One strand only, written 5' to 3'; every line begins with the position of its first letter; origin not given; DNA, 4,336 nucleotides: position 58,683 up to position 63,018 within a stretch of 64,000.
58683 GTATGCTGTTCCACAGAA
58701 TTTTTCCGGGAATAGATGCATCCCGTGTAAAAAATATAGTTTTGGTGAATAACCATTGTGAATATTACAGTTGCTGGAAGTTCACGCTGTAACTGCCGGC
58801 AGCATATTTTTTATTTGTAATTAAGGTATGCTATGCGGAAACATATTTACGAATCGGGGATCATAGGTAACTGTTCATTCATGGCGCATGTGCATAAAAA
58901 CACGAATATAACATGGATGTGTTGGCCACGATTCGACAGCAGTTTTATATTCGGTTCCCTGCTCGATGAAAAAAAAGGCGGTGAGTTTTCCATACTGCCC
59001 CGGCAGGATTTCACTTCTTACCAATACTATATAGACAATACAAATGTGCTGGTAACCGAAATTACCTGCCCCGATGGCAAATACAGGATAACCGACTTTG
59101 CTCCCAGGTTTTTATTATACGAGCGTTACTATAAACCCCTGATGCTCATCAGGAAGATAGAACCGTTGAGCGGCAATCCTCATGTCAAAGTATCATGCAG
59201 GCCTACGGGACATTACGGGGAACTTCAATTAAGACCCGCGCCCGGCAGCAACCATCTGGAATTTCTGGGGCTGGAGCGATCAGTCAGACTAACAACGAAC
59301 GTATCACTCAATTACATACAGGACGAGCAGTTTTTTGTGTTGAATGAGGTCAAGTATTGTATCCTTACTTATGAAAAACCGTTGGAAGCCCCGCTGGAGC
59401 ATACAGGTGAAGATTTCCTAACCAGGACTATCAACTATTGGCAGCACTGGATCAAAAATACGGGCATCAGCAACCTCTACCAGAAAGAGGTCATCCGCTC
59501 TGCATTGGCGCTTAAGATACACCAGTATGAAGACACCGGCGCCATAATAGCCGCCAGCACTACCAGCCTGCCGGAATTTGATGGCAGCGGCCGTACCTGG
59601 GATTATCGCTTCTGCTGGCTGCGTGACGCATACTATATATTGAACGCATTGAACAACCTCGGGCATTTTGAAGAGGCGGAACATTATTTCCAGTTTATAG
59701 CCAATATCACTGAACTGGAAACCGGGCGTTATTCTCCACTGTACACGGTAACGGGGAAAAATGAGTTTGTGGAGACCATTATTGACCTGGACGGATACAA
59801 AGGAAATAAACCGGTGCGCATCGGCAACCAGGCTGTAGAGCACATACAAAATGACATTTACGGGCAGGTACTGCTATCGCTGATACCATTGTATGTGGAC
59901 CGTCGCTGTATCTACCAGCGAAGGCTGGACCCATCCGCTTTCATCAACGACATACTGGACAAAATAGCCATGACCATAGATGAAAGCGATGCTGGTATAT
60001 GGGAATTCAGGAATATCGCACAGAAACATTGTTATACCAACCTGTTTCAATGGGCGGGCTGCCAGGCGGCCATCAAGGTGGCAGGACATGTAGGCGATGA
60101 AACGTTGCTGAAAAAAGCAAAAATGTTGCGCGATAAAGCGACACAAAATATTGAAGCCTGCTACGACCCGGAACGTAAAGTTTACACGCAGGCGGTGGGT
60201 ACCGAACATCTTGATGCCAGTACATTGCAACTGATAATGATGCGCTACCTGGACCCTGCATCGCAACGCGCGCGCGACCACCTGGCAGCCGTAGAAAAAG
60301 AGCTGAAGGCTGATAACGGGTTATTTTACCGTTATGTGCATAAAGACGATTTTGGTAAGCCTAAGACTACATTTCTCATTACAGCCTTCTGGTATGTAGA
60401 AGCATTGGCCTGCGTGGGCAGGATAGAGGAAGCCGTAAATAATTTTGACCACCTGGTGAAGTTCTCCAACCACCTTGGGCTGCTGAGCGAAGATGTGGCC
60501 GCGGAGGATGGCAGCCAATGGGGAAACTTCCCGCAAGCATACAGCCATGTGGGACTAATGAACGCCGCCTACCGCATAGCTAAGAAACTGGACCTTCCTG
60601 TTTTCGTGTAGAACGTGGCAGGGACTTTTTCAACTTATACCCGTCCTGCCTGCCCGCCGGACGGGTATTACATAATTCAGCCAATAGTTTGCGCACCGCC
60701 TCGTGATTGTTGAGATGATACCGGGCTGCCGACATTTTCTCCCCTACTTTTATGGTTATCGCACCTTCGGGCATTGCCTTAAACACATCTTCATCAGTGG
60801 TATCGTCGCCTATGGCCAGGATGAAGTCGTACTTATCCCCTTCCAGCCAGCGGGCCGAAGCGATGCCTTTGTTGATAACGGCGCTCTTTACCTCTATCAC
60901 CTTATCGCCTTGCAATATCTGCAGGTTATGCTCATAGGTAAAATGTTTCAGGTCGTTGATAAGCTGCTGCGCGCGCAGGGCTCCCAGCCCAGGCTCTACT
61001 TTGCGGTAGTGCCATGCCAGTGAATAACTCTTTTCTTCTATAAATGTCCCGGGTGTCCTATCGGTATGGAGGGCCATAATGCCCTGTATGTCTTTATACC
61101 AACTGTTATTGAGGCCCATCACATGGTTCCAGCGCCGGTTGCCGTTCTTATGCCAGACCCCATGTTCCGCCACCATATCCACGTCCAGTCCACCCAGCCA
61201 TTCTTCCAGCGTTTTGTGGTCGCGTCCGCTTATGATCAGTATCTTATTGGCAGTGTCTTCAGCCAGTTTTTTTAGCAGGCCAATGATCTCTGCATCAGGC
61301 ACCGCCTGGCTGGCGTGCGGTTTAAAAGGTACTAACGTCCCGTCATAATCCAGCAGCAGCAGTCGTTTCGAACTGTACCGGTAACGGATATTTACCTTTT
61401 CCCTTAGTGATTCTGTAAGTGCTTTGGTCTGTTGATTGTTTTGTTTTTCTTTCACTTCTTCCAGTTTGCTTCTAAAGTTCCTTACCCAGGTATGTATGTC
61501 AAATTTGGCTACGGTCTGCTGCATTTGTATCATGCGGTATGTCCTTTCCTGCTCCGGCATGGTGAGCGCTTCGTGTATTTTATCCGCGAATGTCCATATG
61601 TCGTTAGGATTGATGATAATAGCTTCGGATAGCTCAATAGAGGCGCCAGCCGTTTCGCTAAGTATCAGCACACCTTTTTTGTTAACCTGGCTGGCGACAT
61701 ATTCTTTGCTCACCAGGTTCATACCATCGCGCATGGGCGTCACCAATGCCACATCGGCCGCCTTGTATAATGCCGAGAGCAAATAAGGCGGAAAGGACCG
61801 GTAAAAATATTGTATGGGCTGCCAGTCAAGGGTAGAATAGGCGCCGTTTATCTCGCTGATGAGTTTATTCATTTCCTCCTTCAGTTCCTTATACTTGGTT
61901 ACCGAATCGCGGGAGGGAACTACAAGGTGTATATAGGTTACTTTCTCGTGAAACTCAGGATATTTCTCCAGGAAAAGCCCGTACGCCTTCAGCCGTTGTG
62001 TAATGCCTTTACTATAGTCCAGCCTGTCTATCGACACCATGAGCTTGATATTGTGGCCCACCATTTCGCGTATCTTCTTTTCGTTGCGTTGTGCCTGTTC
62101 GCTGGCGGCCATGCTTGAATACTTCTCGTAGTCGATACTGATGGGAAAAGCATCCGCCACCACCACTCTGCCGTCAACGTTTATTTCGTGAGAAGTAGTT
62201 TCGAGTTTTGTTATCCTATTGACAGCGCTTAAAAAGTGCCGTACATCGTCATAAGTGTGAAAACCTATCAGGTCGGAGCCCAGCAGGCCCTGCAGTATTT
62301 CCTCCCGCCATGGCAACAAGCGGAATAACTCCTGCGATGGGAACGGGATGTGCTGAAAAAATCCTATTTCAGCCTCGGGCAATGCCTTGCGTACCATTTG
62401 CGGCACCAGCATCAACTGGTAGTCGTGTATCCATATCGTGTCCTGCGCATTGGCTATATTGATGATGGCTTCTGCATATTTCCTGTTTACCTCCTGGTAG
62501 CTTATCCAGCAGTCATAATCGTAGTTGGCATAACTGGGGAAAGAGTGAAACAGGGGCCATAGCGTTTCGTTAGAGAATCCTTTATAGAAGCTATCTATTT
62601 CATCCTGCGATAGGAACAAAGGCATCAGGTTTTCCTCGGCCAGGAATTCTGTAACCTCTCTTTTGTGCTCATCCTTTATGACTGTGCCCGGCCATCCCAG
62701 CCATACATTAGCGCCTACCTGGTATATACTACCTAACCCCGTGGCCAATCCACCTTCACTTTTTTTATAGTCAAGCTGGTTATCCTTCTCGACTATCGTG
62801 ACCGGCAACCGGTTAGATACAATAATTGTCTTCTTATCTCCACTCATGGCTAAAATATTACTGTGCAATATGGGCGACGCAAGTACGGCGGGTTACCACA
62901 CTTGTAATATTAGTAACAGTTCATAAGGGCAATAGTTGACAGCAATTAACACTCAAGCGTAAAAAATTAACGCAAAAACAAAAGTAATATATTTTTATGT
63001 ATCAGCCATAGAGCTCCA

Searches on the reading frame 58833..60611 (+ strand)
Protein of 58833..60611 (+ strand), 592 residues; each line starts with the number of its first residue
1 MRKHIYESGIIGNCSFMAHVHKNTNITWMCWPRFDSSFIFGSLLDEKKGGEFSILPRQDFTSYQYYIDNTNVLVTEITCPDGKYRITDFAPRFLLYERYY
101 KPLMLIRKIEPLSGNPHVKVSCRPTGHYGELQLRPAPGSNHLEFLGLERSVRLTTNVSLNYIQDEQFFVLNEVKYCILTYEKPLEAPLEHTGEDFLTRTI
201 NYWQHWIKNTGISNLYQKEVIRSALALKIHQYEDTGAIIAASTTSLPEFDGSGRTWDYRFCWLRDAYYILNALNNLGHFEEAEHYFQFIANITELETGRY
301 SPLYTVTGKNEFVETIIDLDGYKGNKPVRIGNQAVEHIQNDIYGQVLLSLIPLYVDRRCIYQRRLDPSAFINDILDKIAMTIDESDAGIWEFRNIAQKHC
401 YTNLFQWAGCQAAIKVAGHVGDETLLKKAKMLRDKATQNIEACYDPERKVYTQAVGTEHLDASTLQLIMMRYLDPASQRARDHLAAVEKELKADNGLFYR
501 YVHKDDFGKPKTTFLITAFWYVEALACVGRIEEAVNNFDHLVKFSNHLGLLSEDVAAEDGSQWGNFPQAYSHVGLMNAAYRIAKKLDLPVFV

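Call 62: search_protein_families(library=pfam, proteins=[window:58833-60611:+], max_evalue=0.001)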
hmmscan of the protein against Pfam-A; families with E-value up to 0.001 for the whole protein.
window:58833-60611:+ (592 aa): 2 families
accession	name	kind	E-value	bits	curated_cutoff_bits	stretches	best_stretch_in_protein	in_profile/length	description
PF00723.27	Glyco_hydro_15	-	3.9e-53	181.3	22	1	216-580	3-427/427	Glycosyl hydrolases family 15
PF19291.4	TREH_N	-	9.3e-11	41.8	23.1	1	9-154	19-154/211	Trehalase-like, N-terminal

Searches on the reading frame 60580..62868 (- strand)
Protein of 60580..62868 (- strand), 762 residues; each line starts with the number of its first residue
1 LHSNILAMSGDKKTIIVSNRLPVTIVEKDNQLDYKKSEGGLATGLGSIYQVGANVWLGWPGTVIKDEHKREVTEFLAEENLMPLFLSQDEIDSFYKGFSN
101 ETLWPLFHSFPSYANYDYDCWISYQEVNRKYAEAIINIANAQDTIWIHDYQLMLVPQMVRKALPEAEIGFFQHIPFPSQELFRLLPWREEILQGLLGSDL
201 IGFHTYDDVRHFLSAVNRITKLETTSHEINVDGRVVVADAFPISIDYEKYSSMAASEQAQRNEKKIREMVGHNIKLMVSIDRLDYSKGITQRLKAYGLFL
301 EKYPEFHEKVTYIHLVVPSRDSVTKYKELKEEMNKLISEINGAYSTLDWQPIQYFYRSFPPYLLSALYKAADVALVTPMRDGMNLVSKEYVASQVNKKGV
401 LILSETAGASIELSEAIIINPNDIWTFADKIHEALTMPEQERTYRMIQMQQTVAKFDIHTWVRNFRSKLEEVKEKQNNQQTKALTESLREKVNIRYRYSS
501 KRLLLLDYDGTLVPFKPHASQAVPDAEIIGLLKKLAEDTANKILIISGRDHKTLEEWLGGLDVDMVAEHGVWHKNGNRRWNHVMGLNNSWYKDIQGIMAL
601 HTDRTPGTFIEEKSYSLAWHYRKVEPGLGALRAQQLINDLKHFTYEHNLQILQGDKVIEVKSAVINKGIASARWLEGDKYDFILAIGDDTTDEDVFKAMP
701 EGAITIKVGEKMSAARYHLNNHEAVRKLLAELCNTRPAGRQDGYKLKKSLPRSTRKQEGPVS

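Call 62: search_protein_families(library=pfam, proteins=[window:60580-62868:-], max_evalue=0.001)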
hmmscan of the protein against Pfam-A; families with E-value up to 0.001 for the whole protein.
window:60580-62868:- (762 aa): 2 families
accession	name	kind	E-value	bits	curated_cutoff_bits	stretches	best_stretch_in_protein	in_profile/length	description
PF00982.27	Glyco_transf_20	-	6.1e-157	523.6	32.5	1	13-470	2-472/473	Glycosyltransferase family 20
PF02358.22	Trehalose_PPase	-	1.9e-46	158.6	27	1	505-708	1-215/235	Trehalose-phosphatase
